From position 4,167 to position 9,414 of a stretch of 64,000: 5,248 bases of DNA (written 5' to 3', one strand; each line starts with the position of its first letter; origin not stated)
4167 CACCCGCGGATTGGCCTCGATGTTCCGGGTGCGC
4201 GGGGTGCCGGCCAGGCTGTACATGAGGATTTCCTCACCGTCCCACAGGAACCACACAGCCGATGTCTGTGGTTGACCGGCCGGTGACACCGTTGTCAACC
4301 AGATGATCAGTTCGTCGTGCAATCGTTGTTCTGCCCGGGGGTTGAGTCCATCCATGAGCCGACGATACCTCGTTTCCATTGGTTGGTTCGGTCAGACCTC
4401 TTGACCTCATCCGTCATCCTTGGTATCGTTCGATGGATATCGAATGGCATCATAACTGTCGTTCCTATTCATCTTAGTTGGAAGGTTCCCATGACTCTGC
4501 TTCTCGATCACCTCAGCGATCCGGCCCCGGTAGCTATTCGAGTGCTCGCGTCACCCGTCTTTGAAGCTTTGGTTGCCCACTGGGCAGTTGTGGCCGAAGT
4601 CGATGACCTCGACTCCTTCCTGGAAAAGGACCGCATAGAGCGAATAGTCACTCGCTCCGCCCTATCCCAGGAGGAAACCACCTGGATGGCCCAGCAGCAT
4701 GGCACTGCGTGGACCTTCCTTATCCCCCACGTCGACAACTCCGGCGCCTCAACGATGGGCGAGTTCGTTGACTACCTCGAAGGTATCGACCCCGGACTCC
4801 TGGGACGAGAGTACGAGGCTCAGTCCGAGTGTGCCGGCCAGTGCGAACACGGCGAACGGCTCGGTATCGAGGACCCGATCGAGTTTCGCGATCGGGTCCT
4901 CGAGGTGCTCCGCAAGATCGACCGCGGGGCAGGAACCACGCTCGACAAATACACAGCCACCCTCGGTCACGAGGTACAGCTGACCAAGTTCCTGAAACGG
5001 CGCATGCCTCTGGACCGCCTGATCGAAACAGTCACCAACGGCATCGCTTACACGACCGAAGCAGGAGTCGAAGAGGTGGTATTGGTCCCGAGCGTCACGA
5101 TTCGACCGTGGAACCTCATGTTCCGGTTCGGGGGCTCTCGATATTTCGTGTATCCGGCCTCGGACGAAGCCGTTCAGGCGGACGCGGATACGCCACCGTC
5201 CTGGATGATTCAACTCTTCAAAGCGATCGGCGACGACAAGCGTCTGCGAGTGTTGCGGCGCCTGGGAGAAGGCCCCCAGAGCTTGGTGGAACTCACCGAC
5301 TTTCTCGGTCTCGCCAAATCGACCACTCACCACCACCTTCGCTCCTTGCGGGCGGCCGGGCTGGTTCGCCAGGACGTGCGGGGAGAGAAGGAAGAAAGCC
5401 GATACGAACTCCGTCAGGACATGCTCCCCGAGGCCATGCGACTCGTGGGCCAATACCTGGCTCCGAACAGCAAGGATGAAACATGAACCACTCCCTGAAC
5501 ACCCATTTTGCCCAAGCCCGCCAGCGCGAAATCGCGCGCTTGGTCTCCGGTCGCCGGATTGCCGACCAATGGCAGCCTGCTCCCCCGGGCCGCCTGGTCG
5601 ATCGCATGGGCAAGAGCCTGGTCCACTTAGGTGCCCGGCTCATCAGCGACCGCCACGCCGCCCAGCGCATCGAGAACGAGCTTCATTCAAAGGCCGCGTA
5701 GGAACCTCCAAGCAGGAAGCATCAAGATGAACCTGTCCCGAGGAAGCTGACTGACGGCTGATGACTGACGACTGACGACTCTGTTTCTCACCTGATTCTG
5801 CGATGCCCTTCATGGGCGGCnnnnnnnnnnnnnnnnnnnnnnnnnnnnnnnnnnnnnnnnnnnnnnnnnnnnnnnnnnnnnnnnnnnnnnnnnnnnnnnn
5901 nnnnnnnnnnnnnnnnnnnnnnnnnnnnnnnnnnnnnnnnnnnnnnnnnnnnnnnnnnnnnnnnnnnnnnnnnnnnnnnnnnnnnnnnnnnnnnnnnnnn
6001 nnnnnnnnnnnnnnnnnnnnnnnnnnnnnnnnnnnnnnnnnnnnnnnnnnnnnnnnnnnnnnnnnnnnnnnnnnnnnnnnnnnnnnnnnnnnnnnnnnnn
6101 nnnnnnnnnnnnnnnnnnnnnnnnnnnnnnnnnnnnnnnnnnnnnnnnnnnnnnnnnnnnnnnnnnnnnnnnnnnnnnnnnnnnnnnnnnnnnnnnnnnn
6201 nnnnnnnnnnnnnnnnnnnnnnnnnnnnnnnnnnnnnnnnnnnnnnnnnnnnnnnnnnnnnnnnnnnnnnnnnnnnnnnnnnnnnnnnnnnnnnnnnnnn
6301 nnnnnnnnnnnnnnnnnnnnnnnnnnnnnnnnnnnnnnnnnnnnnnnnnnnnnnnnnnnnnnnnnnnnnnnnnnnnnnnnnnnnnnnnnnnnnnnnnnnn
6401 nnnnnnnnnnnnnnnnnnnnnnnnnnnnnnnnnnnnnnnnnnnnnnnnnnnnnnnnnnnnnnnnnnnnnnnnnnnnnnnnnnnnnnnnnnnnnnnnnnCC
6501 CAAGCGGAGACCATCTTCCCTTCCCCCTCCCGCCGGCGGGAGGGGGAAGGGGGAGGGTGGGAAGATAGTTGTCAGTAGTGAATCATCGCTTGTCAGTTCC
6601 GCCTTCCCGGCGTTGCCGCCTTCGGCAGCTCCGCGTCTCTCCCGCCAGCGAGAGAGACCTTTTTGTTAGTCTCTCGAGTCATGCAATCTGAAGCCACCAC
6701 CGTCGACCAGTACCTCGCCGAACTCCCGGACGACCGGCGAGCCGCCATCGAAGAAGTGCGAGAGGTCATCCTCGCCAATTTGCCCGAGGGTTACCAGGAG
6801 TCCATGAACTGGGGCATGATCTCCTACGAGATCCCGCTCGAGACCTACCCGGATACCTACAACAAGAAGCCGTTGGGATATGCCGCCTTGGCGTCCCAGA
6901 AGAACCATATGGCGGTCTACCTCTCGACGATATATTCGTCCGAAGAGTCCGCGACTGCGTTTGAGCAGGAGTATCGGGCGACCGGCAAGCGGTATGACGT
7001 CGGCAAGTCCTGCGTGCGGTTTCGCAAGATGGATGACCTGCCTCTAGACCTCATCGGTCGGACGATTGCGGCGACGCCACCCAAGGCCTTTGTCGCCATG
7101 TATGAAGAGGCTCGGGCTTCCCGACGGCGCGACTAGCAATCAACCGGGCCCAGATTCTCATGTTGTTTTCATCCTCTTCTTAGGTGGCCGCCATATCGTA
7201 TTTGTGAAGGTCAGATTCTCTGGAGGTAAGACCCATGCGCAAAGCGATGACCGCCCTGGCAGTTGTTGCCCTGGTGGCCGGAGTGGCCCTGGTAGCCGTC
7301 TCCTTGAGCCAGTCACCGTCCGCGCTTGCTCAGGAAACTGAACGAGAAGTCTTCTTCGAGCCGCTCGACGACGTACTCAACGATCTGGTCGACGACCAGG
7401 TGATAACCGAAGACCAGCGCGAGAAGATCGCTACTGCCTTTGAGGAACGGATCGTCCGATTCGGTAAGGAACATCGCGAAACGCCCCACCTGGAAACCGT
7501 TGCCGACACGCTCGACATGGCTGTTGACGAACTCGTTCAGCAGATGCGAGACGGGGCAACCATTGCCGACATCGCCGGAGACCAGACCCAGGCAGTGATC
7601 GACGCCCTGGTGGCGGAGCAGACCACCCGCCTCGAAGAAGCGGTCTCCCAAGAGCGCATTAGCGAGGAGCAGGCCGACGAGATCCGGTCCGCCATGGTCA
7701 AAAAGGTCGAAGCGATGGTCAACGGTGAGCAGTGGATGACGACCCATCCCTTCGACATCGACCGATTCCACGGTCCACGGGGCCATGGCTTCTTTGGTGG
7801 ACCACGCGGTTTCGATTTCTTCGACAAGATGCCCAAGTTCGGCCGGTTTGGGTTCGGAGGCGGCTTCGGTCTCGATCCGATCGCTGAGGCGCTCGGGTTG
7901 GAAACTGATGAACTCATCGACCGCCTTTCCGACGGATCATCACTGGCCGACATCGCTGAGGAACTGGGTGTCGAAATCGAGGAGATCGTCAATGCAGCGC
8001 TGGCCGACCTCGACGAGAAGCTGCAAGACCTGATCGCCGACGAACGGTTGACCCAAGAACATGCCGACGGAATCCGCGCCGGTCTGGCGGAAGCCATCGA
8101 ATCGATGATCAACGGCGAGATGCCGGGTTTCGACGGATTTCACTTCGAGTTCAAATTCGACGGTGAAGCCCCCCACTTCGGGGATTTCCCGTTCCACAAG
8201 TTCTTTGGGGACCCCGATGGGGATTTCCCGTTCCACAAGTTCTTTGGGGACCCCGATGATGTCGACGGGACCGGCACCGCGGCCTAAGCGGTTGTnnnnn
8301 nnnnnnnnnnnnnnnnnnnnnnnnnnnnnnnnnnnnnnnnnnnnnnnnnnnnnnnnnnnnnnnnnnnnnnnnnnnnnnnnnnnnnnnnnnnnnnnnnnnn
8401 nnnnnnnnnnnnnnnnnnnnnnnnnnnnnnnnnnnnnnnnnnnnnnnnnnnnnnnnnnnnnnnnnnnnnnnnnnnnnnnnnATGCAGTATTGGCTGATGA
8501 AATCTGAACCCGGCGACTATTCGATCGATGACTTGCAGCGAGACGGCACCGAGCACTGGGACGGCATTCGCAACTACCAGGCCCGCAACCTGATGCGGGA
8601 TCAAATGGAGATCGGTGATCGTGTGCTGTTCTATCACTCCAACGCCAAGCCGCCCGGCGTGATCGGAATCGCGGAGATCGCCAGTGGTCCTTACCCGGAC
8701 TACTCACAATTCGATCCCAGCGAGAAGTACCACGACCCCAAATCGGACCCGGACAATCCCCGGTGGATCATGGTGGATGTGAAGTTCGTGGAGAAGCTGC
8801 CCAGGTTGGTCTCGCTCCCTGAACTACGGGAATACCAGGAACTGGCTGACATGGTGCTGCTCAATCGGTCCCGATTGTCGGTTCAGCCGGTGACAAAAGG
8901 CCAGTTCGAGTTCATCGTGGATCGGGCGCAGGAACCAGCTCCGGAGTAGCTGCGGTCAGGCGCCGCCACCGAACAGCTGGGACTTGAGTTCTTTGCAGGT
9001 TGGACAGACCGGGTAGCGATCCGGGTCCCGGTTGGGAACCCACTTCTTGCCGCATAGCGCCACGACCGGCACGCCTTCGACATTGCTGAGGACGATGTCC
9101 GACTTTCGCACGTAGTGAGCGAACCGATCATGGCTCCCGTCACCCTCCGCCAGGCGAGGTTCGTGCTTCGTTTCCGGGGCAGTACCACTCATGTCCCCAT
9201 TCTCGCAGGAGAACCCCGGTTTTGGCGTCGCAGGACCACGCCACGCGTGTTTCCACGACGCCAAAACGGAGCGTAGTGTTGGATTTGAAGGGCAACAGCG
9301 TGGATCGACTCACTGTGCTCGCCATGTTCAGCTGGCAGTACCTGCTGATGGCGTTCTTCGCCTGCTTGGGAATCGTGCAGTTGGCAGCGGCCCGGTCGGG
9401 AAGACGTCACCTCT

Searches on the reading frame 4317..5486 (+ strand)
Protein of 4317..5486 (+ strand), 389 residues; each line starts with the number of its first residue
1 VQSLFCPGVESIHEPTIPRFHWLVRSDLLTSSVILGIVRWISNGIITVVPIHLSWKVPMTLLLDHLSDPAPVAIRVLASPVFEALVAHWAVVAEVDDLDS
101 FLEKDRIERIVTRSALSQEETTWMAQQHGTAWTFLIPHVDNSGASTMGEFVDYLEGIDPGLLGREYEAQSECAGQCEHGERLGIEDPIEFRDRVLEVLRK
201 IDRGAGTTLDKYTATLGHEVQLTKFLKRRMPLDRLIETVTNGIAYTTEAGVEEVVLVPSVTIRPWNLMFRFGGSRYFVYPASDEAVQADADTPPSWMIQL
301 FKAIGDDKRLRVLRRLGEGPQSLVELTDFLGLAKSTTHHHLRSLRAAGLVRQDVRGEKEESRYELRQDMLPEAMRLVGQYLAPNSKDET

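Call 7: search_protein_families(library=pfam, proteins=[window:4317-5486:+])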
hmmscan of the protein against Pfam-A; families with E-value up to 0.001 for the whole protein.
window:4317-5486:+ (389 aa): 7 families
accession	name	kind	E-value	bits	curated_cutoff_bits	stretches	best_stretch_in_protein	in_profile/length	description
PF12840.13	HTH_20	-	1.2e-11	44.9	27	1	305-352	2-50/51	Helix-turn-helix domain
PF01022.26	HTH_5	-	9.7e-10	38.6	22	1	306-351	1-46/47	Bacterial regulatory protein, arsR family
PF09339.16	HTH_IclR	-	3.4e-09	36.8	22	1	308-353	4-51/52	IclR helix-turn-helix domain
PF25213.1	HVO_A0261_N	-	2.5e-05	24.5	35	1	307-353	11-57/86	HVO_A0261 N-terminal domain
PF12802.13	MarR_2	-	2.9e-05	24.6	27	1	310-352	8-52/61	MarR family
PF13412.12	HTH_24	-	0.00012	22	21.9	1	306-351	2-48/48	Winged helix-turn-helix DNA-binding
PF24037.1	DUF7346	-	0.00048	20.7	28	1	284-358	47-123/139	Family of unknown function (DUF7346)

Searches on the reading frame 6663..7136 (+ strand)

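Call 7: search_protein_families(library=pfam, proteins=[window:6663-7136:+])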
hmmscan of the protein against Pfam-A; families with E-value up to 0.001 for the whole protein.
window:6663-7136:+ (157 aa): 1 family
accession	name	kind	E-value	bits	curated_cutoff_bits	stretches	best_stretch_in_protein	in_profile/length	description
PF08818.16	DUF1801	-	2.2e-15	57.3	27.2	1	25-136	1-82/85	Domain of unknown function (DU1801)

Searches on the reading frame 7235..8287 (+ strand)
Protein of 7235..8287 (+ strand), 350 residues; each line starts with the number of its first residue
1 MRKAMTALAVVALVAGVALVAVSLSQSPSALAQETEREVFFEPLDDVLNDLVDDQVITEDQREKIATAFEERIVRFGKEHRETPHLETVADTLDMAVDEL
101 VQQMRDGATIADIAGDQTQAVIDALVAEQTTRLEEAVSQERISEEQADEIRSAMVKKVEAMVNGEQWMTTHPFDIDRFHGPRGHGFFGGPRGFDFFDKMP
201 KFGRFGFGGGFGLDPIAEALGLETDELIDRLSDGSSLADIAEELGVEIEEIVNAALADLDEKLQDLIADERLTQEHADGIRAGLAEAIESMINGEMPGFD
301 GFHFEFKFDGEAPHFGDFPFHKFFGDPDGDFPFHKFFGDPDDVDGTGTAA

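Call 7: search_protein_families(library=pfam, proteins=[window:7235-8287:+])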
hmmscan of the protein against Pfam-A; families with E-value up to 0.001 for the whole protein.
window:7235-8287:+ (350 aa): 0 families

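Call 30: search_protein_families(library=pfam, proteins=[window:7235-8287:+], max_evalue=10)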
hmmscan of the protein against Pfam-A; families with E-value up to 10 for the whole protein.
window:7235-8287:+ (350 aa): 20 families
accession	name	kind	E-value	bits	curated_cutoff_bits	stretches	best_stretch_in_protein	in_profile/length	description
PF21220.3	RecQ-1-like_HTH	-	0.0033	18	27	1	213-231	17-35/51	RecQ-1-like, helix-turn-helix domain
PF00619.27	CARD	-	0.01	16.3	23.9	1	44-66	18-40/85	Caspase recruitment domain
PF17762.8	HTH_ParB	-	0.011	16.3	22.6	1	213-277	3-64/102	ParB HTH domain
PF04255.20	DUF433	-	0.015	15.6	23.6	1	224-254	21-52/56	Protein of unknown function (DUF433)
PF04539.22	Sigma70_r3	-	0.021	15.4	25.3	1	79-107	16-44/78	Sigma-70 region 3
PF00809.28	Pterin_bind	-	0.055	13.5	25.5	1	92-141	19-69/244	Pterin binding enzyme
PF11268.13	DUF3071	-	0.06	13.9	26.9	1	22-142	7-97/168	Protein of unknown function (DUF3071)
PF22451.2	NirdL-like_HTH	-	0.061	13.4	27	1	216-232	22-38/47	Siroheme decarboxylase NirDL-like HTH domain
PF21531.3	Rv2175c_wHTH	-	0.075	13.5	27.1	1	83-111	15-43/57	DNA-binding protein Rv2175c, wHTH domain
PF02268.21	TFIIA_gamma_N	-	0.078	13.5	33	1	44-71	14-41/47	Transcription initiation factor IIA, gamma subunit, helical domain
PF01262.27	AlaDh_PNT_C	-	0.09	12.6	23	1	98-121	113-136/214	Alanine dehydrogenase/PNT, C-terminal domain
PF20132.4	DUF6522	-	0.12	12.5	25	1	87-108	16-37/88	Family of unknown function (DUF6522)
PF19578.4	DUF6090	-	0.14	12.4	23.5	1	11-70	3-62/182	Family of unknown function (DUF6090)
PF23229.2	DUF7067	-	0.17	12.2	27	0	94-114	30-50/56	Alpha-glucan water dikinase, DUF7067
PF06969.22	HemN_C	-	0.18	12.3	24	1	230-273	16-52/67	HemN C-terminal domain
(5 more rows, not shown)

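Call 31: search_protein_families(library=ncbifam, proteins=[window:7235-8287:+], max_evalue=0.01)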
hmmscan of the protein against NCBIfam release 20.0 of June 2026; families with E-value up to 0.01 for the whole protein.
window:7235-8287:+ (350 aa): 1 family
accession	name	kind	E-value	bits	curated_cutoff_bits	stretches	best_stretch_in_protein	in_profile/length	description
NF045983.1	ProtAdnltaseVbhT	equivalog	0.0023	17.1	800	1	2-126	167-289/419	type II toxin-antitoxin system protein adenylyltransferase VbhT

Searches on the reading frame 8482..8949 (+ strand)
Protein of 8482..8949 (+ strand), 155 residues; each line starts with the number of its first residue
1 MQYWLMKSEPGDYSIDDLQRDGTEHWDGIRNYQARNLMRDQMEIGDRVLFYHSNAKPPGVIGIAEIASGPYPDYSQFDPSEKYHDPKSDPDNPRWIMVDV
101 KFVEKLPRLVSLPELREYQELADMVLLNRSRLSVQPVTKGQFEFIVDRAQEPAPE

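Call 56: search_protein_families(library=pfam, proteins=[window:8482-8949:+], max_evalue=0.001)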
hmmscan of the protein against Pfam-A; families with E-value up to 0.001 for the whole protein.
window:8482-8949:+ (155 aa): 1 family
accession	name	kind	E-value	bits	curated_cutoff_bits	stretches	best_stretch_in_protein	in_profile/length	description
PF01878.24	EVE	-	1.1e-58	197.8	23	1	2-147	1-144/145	EVE domain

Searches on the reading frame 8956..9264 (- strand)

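Call 56: search_protein_families(library=pfam, proteins=[window:8956-9264:-], max_evalue=0.001)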
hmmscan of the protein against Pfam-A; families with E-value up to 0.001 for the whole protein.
window:8956-9264:- (102 aa): 1 family
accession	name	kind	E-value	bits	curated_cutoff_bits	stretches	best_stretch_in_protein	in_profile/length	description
PF11238.13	DUF3039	-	4.3e-26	90.9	22.7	1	42-95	1-54/56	Protein of unknown function (DUF3039)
